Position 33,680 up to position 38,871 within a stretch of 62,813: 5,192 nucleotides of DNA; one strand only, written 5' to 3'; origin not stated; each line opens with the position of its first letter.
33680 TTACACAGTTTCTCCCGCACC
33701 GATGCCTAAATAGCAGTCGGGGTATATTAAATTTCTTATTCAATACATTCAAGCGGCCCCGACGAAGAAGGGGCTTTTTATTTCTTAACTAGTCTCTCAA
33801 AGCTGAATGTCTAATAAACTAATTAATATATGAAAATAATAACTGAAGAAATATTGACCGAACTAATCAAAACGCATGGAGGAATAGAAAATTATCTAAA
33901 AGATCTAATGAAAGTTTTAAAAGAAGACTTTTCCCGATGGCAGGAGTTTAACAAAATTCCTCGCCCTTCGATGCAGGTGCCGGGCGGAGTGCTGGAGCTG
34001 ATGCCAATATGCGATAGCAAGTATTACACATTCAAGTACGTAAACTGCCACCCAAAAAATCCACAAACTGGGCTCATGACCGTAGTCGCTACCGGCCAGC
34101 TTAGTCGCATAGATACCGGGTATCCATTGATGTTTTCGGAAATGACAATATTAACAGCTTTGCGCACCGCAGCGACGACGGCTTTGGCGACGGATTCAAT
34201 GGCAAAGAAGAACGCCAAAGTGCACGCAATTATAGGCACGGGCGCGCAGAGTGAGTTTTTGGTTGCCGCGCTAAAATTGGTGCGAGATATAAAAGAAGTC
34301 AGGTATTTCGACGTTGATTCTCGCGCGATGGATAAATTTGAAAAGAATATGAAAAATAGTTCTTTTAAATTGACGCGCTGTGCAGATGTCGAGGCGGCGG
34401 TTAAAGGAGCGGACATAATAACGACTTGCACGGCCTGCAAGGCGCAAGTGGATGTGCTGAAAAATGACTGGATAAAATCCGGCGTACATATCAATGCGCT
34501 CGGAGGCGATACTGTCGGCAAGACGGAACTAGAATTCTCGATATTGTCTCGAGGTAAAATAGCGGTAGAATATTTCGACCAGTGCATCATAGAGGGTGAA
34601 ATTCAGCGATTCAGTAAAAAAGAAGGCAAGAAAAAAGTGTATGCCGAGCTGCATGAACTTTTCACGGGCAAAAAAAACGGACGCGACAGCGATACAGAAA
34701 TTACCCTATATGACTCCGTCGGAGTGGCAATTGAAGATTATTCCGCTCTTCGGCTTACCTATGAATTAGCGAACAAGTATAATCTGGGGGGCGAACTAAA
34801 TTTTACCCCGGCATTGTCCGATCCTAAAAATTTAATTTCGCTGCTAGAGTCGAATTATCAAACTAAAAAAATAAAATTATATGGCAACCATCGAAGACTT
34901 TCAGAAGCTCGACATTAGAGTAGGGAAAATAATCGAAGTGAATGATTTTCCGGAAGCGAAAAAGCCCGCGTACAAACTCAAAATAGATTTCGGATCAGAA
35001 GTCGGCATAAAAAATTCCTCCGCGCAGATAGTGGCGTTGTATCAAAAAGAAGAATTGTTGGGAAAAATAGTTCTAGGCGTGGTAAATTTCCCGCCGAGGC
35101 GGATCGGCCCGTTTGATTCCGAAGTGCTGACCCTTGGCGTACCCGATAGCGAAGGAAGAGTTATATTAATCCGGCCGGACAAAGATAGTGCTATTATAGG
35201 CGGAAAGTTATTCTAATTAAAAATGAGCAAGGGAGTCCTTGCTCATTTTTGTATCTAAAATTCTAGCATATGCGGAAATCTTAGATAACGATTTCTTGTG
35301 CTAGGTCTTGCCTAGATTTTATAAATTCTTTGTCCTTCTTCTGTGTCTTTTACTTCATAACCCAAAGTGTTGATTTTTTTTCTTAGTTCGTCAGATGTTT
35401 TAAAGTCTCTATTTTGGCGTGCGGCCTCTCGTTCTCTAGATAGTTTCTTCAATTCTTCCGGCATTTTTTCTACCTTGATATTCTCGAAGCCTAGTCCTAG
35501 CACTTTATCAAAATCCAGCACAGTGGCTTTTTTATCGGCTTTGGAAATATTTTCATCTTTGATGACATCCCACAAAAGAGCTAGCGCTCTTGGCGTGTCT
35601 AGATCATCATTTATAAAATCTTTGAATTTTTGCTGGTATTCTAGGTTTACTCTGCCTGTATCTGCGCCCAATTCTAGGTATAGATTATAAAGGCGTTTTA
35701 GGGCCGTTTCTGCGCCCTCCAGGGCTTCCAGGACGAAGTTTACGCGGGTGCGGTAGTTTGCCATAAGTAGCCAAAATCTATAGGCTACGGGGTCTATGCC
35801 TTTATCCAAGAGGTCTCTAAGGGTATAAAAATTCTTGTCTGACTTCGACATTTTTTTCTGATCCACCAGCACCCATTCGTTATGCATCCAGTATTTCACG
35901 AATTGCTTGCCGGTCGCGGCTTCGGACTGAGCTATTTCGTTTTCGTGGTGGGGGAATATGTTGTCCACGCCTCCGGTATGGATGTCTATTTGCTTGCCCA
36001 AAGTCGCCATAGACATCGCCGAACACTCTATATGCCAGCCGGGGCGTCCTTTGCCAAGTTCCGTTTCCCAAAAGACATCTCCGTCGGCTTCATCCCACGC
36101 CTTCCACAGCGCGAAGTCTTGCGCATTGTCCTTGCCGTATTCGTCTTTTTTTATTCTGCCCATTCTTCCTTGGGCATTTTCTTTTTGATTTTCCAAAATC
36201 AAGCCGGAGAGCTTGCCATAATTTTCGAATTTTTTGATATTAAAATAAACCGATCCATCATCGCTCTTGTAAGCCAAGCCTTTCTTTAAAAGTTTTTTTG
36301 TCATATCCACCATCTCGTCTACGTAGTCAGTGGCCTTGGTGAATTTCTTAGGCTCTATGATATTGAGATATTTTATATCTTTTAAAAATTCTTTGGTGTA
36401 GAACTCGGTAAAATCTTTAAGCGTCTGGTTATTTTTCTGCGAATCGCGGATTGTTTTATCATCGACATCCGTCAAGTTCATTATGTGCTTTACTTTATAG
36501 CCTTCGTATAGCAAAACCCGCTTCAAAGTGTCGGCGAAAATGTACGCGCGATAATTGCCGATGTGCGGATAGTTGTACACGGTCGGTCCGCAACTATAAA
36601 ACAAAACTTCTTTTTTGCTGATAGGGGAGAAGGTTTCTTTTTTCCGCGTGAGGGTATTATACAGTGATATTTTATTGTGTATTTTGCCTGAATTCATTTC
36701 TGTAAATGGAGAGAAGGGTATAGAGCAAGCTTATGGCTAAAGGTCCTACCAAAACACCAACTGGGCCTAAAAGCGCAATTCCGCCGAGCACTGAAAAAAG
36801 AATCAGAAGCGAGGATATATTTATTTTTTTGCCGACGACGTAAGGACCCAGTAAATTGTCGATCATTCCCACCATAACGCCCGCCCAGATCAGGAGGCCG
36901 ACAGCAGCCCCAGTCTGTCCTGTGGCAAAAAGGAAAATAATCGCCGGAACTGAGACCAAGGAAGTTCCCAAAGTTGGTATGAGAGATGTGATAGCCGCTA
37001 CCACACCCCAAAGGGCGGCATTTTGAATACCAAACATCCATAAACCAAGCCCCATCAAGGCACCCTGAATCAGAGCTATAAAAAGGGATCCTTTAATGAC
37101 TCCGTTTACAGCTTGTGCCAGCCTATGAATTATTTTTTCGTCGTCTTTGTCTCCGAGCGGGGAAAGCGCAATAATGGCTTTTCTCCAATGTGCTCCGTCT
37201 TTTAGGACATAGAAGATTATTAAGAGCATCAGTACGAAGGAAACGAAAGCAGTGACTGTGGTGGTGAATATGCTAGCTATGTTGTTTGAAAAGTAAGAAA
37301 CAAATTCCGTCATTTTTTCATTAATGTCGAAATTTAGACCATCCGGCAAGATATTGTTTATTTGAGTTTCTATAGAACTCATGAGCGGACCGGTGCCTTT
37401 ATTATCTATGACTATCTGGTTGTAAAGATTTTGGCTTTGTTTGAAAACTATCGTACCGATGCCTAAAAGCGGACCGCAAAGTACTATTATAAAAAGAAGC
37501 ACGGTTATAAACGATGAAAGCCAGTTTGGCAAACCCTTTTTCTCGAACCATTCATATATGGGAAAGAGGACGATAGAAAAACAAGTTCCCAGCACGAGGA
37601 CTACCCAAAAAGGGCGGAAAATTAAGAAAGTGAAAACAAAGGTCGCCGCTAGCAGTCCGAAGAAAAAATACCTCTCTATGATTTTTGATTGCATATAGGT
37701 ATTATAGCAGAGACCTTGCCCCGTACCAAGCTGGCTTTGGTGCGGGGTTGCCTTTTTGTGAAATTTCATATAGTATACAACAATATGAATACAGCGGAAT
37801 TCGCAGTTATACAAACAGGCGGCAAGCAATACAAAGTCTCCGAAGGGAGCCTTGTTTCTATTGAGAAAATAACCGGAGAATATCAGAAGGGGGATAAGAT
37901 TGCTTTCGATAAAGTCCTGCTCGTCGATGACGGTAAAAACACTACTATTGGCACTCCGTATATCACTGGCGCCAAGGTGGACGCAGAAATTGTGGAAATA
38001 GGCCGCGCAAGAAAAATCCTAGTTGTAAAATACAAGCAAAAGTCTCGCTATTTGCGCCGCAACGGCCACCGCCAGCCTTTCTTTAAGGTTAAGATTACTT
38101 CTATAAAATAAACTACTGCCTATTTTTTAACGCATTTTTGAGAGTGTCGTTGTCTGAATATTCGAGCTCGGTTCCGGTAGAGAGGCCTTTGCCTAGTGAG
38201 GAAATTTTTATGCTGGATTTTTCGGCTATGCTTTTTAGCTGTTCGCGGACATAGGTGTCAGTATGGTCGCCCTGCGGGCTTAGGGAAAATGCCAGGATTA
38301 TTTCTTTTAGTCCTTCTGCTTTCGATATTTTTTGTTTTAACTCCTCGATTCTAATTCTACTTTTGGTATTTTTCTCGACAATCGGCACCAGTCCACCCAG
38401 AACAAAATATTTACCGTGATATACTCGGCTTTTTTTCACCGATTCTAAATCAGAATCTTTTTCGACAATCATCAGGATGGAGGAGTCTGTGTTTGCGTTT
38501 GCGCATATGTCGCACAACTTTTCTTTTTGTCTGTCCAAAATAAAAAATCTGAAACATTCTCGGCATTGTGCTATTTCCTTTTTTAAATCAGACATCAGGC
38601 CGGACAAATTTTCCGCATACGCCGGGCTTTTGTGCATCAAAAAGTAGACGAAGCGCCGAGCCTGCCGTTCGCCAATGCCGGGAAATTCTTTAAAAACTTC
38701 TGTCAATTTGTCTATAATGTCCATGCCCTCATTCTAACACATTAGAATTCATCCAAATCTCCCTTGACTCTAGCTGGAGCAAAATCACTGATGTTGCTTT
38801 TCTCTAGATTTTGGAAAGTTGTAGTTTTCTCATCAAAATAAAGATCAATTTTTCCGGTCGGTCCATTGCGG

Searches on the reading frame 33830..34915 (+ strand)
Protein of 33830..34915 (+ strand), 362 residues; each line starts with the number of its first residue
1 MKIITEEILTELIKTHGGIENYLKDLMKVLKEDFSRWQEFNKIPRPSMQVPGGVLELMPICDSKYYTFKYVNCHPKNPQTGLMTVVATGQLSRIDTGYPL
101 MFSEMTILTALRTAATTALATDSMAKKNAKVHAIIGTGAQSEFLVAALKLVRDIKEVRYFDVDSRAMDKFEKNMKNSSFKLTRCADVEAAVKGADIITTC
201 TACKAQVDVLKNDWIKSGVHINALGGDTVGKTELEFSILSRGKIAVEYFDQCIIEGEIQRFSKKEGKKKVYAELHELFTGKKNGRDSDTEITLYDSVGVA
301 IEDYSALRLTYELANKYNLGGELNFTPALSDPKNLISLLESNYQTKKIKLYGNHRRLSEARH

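Call 57: search_protein_families(library=pfam, proteins=[window:33830-34915:+], max_evalue=0.001)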
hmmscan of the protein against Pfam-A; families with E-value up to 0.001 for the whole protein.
window:33830-34915:+ (362 aa): 1 family
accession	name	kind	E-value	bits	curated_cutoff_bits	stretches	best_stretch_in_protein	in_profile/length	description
PF02423.21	OCD_Mu_crystall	-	7.7e-92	308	24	1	19-315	13-311/314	Ornithine cyclodeaminase/mu-crystallin family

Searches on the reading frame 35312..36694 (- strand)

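Call 57: search_protein_families(library=pfam, proteins=[window:35312-36694:-], max_evalue=0.001)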
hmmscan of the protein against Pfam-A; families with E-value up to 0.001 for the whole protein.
window:35312-36694:- (460 aa): 7 families
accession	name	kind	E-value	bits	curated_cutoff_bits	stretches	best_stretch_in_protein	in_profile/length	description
PF01406.26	tRNA-synt_1e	-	5.5e-107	358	27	1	22-328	2-299/301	tRNA synthetases class I (C) catalytic domain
PF09334.17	tRNA-synt_1g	-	5e-11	42.4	20.1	2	40-151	11-123/391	tRNA synthetases class I (M)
PF23493.1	CysS_C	-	1.2e-06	29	23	1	411-456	4-49/51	Cysteinyl-tRNA ligase anticodon binding domain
PF01921.24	tRNA-synt_1f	-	2.8e-06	26.9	27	0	19-79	15-72/360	tRNA synthetases class I (K)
PF00749.27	tRNA-synt_1c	-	1.3e-05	24.7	23.4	1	98-146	51-99/314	tRNA synthetases class I (E and Q), catalytic domain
PF09190.17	DALR_2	-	0.00045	21.2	22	0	356-390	1-37/57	DALR domain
PF00133.28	tRNA-synt_1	-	0.00056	19.2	22.7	0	237-319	330-412/414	tRNA synthetases class I (I, L, M and V)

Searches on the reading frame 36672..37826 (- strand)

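Call 57: search_protein_families(library=pfam, proteins=[window:36672-37826:-], max_evalue=0.001)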
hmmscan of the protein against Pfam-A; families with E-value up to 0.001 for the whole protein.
window:36672-37826:- (384 aa): 1 family
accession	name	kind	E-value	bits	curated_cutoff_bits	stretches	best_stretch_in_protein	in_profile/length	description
PF01594.21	AI-2E_transport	-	7e-55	186.9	34.3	1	57-375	4-326/327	AI-2E family transporter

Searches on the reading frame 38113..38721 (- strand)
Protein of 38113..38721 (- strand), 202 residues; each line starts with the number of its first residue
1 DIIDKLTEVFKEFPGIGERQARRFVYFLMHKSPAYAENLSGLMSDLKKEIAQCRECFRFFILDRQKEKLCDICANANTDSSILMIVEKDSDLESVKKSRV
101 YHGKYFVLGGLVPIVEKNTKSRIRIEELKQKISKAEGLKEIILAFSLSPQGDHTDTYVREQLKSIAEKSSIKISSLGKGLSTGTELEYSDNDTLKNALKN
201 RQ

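Call 57: search_protein_families(library=pfam, proteins=[window:38113-38721:-], max_evalue=0.001)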
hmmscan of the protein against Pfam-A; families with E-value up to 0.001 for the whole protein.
window:38113-38721:- (202 aa): 4 families
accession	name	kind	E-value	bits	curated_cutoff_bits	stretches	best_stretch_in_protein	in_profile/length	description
PF13662.12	Toprim_4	-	6e-10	39.7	25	1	82-163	2-75/85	Toprim domain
PF01751.28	Toprim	-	1.1e-07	32.3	23.1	1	83-175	2-95/96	Toprim domain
PF21175.2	RecR_C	-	2.8e-06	27.1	22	1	179-202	1-24/24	RecR, C-terminal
PF21176.3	RecR_HhH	-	4.8e-06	26.7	27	1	3-42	1-40/45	RecR, helix-hairpin-helix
